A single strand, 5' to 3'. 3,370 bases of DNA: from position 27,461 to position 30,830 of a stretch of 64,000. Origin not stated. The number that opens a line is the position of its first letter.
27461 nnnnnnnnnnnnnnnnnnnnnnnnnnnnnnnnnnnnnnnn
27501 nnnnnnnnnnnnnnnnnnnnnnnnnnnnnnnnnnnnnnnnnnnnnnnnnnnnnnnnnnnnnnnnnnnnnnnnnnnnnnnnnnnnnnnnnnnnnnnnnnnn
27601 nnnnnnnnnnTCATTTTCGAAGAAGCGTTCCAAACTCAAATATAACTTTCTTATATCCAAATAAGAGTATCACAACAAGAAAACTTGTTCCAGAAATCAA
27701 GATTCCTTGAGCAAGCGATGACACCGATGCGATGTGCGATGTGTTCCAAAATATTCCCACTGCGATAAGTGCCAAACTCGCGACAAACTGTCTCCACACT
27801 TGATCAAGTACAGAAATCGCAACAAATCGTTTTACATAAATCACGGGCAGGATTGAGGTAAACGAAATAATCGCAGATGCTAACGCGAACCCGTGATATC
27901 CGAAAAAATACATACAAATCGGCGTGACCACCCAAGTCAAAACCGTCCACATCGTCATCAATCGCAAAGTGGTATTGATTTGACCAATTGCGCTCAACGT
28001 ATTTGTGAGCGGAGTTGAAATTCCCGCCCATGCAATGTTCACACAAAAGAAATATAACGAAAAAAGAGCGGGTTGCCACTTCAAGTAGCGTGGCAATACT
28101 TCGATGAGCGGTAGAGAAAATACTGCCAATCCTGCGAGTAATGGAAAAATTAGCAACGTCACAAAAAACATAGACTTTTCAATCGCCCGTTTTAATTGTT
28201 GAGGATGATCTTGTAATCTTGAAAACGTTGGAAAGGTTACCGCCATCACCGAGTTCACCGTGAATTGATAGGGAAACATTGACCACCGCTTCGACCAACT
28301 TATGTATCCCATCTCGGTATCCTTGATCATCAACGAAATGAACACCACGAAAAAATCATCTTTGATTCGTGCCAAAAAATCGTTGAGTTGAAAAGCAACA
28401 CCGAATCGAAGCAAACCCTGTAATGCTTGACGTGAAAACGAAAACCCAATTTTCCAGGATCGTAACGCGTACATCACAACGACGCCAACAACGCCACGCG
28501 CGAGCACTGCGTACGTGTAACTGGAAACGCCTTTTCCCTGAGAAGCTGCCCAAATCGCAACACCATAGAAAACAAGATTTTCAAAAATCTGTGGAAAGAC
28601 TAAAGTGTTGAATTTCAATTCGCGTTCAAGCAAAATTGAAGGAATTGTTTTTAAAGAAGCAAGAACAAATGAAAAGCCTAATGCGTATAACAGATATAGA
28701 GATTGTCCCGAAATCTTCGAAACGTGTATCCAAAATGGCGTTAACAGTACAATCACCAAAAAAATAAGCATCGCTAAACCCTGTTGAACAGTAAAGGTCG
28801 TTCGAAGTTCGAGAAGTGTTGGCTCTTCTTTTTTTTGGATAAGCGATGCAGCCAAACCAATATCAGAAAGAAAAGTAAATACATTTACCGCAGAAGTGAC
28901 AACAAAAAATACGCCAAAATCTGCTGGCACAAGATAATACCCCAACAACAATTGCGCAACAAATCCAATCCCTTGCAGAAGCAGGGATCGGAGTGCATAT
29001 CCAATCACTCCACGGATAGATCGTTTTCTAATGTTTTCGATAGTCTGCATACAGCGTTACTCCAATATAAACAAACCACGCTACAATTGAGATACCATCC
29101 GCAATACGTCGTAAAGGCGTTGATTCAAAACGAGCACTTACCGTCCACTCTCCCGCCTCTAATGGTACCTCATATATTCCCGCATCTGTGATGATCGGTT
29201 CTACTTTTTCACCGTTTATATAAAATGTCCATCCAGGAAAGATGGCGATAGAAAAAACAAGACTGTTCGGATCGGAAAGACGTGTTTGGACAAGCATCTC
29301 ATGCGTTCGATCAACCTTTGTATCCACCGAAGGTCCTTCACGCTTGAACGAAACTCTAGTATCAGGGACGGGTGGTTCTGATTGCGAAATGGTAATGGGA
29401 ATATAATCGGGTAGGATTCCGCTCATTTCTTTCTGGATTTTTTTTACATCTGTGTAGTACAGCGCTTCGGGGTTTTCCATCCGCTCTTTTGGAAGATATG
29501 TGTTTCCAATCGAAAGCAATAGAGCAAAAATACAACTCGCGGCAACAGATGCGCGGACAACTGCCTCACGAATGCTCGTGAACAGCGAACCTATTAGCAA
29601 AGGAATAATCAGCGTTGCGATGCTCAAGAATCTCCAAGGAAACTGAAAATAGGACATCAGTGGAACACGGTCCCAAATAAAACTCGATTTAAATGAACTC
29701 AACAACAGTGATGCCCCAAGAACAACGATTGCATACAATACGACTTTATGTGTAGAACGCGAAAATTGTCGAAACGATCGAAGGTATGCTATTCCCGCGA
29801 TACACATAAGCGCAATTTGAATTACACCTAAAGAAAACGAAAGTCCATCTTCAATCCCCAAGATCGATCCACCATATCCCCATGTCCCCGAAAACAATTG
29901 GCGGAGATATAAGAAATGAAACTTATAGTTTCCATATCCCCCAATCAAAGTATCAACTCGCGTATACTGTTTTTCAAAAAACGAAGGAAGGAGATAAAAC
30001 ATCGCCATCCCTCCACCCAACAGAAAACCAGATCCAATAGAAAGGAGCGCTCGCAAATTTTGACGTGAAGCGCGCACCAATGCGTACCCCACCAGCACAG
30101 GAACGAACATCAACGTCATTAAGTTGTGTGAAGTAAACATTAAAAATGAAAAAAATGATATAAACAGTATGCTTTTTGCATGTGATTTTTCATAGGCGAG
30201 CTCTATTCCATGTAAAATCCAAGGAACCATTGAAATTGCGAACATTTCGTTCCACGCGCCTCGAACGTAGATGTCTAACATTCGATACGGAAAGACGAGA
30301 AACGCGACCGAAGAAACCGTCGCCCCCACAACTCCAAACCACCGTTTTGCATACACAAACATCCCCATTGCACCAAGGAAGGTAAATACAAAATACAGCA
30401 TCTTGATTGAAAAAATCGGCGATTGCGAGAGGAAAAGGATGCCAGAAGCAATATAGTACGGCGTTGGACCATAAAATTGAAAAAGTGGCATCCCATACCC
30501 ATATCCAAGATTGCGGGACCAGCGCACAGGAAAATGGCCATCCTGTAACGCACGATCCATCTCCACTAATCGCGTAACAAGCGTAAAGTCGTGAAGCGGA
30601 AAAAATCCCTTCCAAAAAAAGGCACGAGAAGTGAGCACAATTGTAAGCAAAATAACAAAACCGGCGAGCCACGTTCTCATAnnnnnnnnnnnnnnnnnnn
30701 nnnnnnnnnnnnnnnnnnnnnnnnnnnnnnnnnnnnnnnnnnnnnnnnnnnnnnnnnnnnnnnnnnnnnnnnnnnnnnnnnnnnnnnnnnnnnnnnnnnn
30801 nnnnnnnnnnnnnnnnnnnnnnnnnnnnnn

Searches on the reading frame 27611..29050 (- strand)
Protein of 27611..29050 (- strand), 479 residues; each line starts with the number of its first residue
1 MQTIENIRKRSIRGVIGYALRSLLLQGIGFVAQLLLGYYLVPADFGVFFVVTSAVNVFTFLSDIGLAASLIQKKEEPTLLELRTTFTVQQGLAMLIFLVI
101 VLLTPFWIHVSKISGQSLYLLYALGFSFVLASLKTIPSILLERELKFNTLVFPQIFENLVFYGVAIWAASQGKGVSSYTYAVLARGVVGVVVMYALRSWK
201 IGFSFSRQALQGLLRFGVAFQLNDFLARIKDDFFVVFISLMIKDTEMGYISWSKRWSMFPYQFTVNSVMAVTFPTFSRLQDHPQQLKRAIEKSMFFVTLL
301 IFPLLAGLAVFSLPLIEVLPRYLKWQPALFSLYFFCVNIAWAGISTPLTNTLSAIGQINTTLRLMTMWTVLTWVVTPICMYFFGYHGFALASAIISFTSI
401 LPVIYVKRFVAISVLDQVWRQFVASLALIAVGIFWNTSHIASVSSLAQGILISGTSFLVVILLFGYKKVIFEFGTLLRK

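Call 6: search_protein_families(library=pfam, proteins=[window:27611-29050:-], max_evalue=0.01)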
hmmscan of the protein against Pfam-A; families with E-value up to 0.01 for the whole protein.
window:27611-29050:- (479 aa): 2 families
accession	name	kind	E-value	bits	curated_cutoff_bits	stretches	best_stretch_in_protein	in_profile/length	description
PF13440.11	Polysacc_synt_3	-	2.4e-46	158.7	23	1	40-319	6-283/293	Polysaccharide biosynthesis protein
PF01943.22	Polysacc_synt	-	1.2e-18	68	28.2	1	13-280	3-274/274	Polysaccharide biosynthesis protein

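Call 35: search_protein_families(library=ncbifam, proteins=[window:27611-29050:-], max_evalue=0.001)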
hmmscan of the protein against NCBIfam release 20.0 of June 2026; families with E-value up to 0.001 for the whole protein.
window:27611-29050:- (479 aa): 3 families
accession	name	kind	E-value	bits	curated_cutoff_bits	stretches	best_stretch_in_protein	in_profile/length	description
NF007773.0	PRK10459.1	equivalog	7e-35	120.9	273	1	7-472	3-474/492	MOP flippase family protein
NF058658.1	Oglyco_Wzx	exception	1.1e-20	74.1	720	1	6-462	5-461/478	O-glycosylation flippase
NF047674.1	TeichurnBiosyTuaB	equivalog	1.4e-17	63.9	580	1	5-430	2-422/469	teichuronic acid biosynthesis protein TuaB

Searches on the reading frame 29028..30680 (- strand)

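Call 6: search_protein_families(library=pfam, proteins=[window:29028-30680:-], max_evalue=0.01)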
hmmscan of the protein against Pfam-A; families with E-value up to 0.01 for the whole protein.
window:29028-30680:- (550 aa): 3 families
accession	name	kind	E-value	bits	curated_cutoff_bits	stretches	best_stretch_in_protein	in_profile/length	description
PF10131.15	PTPS_related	-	9e-13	48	26.4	1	67-385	1-298/621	6-pyruvoyl-tetrahydropterin synthase related domain; membrane protein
PF09586.16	YfhO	-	0.00016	20.7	28.5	0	453-515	759-820/835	Bacterial membrane protein YfhO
PF13231.12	PMT_2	-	0.00089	19.9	26.1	1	72-209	4-138/160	Dolichyl-phosphate-mannose-protein mannosyltransferase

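Call 77: search_protein_families(library=ncbifam, proteins=[window:29028-30680:-], max_evalue=0.01)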
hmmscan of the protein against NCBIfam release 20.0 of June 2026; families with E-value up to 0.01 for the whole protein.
window:29028-30680:- (550 aa): 0 families
